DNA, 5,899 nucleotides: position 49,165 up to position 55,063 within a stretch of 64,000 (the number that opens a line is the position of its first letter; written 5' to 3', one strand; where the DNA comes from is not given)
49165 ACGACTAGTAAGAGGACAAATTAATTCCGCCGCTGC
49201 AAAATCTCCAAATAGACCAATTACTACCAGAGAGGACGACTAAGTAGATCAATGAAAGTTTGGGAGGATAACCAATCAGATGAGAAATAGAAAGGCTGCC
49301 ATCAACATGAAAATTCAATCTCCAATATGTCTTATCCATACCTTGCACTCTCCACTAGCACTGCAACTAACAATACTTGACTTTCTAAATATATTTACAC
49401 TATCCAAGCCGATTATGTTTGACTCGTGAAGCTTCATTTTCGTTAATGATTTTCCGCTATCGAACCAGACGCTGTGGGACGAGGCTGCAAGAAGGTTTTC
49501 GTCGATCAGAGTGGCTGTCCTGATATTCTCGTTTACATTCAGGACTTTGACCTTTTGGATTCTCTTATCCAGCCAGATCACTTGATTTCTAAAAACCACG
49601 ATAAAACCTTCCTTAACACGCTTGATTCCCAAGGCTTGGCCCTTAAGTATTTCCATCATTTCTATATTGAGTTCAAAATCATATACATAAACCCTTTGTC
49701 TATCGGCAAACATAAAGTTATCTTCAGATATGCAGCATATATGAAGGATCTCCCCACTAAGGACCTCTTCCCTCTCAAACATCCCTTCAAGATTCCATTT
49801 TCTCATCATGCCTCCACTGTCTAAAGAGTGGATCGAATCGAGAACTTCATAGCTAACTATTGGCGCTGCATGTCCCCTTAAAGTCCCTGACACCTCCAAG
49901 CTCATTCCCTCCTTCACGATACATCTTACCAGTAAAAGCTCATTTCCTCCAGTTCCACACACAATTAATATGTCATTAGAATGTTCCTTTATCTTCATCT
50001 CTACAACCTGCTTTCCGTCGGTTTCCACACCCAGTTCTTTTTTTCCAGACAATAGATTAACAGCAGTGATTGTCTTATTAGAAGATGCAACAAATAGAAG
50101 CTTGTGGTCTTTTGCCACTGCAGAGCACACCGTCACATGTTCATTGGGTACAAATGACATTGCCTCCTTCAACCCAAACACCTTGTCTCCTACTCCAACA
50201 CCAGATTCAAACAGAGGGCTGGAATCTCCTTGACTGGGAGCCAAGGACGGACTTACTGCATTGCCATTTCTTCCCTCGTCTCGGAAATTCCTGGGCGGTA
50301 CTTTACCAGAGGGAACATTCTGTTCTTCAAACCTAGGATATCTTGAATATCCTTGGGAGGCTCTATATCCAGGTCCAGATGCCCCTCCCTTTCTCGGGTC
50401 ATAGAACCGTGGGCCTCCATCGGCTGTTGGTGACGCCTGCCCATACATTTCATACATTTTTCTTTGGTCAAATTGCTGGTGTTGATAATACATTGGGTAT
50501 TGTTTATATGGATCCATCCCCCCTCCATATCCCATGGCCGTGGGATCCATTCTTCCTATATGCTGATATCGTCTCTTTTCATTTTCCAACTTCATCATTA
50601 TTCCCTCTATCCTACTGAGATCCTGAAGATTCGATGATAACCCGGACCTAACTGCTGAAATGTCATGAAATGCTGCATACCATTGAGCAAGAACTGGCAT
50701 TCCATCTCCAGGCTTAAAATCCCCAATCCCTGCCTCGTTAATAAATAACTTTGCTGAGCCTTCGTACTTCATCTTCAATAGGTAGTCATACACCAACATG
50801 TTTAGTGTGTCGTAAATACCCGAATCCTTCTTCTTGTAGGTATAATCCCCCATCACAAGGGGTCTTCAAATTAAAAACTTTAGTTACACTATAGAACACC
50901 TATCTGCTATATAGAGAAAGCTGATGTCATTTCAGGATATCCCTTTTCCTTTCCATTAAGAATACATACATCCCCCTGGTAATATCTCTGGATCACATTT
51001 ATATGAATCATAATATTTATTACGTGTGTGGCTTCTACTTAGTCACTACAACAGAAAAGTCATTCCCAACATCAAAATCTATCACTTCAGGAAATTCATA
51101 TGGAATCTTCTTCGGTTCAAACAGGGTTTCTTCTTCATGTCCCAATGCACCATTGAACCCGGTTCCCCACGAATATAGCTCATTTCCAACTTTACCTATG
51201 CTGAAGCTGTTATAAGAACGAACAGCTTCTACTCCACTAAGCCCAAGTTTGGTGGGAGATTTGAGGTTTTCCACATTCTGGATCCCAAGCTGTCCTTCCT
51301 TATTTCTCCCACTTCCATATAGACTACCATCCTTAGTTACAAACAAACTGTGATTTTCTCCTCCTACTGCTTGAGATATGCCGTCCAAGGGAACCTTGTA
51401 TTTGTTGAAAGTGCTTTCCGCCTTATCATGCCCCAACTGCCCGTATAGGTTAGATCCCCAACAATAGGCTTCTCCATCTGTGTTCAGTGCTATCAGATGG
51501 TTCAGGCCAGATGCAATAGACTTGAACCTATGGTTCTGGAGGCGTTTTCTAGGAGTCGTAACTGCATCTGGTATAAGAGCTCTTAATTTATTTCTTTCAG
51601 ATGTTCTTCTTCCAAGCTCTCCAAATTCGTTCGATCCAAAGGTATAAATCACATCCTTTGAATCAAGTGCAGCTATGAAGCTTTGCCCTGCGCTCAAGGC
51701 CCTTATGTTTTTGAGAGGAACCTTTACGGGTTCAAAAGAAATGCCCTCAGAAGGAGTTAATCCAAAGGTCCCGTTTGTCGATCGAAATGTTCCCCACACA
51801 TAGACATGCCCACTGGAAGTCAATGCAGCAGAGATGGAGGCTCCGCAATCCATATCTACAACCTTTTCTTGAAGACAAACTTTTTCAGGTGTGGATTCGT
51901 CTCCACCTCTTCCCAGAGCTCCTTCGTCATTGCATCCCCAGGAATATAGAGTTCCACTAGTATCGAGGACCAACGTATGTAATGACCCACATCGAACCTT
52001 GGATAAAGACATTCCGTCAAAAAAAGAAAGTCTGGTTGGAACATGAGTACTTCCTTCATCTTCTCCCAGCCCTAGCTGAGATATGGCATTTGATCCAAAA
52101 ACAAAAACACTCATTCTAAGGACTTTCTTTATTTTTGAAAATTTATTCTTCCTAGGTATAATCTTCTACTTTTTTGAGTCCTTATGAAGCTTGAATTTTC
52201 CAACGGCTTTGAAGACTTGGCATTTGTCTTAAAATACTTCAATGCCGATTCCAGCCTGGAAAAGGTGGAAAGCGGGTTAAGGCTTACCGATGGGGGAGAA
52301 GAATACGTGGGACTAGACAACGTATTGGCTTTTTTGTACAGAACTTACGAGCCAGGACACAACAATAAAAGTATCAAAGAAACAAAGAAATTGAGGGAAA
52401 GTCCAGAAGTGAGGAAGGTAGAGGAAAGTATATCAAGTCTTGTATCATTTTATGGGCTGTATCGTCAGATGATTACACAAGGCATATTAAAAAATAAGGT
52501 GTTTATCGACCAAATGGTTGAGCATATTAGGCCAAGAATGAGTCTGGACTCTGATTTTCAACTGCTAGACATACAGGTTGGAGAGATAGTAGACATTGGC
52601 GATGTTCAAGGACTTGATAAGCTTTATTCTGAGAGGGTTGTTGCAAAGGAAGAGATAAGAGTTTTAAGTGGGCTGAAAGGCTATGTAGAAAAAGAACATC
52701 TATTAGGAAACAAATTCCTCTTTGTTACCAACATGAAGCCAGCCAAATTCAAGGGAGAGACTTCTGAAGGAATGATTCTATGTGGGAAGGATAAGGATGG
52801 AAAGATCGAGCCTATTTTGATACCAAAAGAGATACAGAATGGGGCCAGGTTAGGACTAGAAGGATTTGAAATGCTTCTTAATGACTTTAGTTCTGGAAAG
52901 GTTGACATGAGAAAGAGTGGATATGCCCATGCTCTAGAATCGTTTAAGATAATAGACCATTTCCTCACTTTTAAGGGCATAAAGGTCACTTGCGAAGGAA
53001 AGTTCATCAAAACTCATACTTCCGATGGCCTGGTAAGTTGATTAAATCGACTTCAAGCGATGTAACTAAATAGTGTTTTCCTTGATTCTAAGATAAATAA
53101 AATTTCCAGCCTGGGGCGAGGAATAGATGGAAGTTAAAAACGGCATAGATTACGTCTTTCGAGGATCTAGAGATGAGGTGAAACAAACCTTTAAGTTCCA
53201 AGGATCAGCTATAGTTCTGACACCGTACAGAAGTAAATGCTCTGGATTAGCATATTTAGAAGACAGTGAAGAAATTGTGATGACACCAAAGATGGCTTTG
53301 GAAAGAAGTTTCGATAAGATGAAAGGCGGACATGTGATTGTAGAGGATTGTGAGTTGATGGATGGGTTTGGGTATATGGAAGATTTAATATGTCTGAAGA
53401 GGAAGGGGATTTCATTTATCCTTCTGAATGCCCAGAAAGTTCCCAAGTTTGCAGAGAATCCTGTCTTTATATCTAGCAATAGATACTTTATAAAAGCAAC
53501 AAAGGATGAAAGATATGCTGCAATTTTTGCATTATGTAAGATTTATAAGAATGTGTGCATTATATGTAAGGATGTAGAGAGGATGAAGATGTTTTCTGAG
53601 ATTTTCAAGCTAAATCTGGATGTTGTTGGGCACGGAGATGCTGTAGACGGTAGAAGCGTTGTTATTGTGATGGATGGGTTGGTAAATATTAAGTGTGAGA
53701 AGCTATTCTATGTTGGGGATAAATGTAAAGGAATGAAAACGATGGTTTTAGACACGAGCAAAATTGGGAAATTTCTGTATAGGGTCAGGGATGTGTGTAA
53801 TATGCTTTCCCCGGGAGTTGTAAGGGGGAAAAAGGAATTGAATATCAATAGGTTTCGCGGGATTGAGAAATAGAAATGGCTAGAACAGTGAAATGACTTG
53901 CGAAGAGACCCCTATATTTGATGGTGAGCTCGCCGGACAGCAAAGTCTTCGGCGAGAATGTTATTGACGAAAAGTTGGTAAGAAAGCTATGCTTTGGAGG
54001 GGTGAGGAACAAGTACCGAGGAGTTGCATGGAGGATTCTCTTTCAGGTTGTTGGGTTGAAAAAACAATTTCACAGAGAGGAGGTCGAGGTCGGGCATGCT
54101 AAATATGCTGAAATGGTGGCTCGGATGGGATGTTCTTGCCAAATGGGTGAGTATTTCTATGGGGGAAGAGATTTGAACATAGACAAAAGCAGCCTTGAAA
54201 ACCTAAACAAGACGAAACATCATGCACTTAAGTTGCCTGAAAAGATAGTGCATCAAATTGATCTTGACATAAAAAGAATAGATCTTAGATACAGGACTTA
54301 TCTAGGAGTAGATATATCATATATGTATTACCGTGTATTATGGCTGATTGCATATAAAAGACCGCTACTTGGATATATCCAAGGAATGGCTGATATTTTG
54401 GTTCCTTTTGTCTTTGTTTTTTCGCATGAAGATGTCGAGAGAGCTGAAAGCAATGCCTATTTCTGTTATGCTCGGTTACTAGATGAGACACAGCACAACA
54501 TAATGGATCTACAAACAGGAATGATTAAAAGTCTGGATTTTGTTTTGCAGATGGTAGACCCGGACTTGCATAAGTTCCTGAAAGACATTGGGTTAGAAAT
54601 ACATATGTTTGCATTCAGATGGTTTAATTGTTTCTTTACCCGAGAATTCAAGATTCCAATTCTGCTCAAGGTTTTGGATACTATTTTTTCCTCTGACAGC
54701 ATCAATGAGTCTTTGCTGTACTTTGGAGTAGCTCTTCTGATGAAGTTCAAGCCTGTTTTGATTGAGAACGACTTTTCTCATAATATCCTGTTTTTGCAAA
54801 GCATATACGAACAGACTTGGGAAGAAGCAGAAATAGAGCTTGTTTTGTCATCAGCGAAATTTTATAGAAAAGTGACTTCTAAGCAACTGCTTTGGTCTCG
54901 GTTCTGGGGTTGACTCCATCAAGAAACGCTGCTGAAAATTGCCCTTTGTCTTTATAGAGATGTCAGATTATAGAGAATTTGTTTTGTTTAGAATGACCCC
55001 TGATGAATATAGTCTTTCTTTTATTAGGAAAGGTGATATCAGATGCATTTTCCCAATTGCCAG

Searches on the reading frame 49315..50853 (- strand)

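Call 56: search_protein_families(library=pfam, proteins=[window:49315-50853:-], max_evalue=0.0001)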
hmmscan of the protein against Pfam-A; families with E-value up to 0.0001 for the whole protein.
window:49315-50853:- (512 aa): 1 family
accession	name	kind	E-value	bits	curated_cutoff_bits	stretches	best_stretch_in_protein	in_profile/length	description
PF08513.17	LisH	-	1.2e-06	28.7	21.6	1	17-41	3-27/27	LisH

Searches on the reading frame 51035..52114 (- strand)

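Call 56: search_protein_families(library=pfam, proteins=[window:51035-52114:-], max_evalue=0.0001)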
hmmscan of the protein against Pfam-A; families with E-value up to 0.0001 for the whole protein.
window:51035-52114:- (359 aa): 4 families
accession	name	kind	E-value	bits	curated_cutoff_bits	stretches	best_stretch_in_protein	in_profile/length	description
PF25390.1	WD40_RLD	-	6.5e-91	305.8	150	1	3-356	2-363/363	RCC1-like domain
PF00415.24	RCC1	-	7.1e-62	206.2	21.7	5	53-98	1-50/50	Regulator of chromosome condensation (RCC1) repeat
PF13540.12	RCC1_2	-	3.6e-40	135.2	22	4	197-226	1-30/30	Regulator of chromosome condensation (RCC1) repeat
PF25384.1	Alsin_RLD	-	1.2e-12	48.3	100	0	3-88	244-326/405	Alsin RCC1-like domain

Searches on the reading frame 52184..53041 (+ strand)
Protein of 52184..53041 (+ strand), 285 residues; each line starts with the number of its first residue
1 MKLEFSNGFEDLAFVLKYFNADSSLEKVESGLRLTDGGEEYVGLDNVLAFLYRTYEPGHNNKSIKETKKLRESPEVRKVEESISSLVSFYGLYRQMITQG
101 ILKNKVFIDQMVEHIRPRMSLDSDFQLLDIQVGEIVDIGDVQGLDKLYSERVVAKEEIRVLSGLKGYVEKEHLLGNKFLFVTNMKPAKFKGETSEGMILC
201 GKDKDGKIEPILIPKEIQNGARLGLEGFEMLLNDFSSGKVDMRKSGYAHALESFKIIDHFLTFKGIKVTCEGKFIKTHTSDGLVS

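Call 56: search_protein_families(library=pfam, proteins=[window:52184-53041:+], max_evalue=0.0001)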
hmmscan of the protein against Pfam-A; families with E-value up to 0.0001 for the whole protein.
window:52184-53041:+ (285 aa): 1 family
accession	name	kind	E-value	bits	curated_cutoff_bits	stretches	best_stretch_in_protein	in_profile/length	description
PF01588.26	tRNA_bind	-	1.6e-19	70.2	27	1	130-221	1-95/96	Putative tRNA binding domain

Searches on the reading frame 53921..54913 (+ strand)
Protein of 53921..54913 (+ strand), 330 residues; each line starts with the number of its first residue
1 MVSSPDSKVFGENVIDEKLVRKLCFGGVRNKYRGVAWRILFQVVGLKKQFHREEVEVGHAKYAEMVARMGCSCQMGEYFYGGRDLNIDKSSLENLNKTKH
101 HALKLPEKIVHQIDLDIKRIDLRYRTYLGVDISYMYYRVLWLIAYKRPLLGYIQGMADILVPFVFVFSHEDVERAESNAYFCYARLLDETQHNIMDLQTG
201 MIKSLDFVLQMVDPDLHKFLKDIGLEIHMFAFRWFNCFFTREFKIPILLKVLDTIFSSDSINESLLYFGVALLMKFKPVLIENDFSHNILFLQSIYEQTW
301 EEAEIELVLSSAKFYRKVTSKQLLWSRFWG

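Call 56: search_protein_families(library=pfam, proteins=[window:53921-54913:+], max_evalue=0.0001)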
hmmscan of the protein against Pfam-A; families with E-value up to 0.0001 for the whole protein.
window:53921-54913:+ (330 aa): 2 families
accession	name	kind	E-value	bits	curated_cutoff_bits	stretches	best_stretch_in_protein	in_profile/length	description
PF00566.25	RabGAP-TBC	-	3.9e-28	99.1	25.2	1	91-280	28-215/216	Rab-GTPase-TBC domain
PF23436.1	RabGap-TBC_2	-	7.7e-10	39.2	27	1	150-304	18-169/214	RabGAP TBC domain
